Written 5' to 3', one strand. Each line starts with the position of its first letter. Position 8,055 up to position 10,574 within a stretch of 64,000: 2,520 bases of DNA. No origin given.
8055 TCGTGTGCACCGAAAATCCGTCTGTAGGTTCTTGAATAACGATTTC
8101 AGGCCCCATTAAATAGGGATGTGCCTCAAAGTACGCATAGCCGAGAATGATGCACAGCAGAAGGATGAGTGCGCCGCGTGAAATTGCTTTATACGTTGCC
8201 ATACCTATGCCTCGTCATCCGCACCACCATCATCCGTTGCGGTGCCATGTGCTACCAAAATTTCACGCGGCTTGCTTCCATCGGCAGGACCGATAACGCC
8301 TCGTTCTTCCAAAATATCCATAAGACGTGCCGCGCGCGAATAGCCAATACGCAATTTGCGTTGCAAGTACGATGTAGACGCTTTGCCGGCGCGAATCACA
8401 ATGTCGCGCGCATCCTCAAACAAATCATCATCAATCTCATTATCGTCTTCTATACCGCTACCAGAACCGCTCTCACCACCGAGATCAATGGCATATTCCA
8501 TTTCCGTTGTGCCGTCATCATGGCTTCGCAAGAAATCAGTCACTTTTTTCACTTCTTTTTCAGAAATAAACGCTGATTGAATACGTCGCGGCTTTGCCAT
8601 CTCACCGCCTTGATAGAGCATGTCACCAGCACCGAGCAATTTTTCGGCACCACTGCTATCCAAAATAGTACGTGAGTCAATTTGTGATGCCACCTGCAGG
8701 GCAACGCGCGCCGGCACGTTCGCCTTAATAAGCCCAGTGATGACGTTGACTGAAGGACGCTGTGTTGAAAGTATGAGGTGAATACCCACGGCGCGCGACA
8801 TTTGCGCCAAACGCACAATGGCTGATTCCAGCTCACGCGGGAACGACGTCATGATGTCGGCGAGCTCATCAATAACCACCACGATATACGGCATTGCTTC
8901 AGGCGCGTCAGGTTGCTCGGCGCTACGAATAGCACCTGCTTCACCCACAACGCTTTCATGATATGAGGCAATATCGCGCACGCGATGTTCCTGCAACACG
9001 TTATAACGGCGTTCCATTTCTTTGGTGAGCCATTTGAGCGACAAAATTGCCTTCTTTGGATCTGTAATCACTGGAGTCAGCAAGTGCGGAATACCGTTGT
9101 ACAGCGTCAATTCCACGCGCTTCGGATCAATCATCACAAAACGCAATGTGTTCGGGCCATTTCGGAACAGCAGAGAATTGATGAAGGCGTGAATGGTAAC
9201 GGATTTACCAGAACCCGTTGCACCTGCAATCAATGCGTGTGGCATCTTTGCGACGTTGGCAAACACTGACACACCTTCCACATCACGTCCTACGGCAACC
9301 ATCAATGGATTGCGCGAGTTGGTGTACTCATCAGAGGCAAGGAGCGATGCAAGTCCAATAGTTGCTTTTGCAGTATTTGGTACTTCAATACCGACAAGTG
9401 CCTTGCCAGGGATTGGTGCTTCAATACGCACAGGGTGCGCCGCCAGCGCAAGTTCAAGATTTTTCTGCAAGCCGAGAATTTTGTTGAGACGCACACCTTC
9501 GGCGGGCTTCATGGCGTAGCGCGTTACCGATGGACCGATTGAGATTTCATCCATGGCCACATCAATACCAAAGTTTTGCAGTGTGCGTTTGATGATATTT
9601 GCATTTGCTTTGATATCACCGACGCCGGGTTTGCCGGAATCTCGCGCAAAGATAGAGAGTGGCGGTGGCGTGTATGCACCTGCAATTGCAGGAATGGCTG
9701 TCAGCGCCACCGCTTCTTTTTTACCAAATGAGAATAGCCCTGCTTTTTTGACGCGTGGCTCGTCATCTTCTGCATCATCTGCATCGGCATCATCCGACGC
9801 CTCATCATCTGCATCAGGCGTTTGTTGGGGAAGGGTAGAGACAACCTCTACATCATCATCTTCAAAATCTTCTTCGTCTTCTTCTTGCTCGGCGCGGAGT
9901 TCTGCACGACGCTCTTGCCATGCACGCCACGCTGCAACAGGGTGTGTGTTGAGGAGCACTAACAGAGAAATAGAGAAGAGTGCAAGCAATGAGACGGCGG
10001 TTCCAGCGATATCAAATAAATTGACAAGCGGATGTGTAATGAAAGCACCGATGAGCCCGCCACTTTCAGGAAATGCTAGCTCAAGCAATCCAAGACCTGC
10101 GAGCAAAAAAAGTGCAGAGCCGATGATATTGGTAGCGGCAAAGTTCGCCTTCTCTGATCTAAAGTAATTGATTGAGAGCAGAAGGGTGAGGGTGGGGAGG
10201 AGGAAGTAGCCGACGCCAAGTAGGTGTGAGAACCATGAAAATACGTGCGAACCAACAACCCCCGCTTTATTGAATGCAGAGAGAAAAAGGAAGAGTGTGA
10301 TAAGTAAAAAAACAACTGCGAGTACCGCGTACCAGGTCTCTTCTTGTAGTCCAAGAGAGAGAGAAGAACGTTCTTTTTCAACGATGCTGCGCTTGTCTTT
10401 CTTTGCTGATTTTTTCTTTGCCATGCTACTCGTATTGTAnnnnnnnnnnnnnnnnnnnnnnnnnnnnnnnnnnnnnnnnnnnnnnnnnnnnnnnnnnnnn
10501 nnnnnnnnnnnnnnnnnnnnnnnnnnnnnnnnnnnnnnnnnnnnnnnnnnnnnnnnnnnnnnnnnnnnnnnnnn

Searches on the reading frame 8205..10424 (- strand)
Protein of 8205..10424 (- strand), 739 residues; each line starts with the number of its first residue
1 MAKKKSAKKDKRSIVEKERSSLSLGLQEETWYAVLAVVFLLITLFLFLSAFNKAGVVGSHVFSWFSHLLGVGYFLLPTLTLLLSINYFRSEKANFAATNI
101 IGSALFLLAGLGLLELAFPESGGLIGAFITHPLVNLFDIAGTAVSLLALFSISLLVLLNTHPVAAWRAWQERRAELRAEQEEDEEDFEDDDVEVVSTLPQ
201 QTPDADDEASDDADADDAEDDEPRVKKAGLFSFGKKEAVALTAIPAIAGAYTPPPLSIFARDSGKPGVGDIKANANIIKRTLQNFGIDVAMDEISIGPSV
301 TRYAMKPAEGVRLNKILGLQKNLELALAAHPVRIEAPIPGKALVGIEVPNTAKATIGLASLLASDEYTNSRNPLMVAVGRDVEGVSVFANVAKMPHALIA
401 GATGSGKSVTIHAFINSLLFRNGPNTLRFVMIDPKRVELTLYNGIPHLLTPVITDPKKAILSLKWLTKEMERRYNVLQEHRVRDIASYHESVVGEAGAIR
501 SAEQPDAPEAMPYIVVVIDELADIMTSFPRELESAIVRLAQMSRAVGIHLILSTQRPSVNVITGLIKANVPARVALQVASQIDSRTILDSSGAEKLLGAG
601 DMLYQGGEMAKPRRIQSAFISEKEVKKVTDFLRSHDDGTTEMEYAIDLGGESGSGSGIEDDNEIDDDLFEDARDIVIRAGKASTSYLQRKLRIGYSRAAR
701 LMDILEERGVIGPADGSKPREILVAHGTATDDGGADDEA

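Call 29: search_protein_families(library=pfam, proteins=[window:8205-10424:-], max_evalue=0.00001)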
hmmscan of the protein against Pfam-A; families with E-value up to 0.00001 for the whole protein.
window:8205-10424:- (739 aa): 4 families
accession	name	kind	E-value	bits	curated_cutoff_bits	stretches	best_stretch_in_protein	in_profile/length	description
PF01580.24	FtsK_SpoIIIE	-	3.4e-61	207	24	1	359-559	3-221/221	FtsK/SpoIIIE family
PF09397.16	FtsK_gamma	-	2e-28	98.3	30.6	1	665-724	3-62/63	Ftsk gamma domain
PF17854.6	FtsK_alpha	-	2e-25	89.4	22.9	1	269-350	20-101/101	FtsK alpha domain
PF13491.11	FtsK_4TM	-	3.4e-09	37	23.1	1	52-161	45-162/171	4TM region of DNA translocase FtsK/SpoIIIE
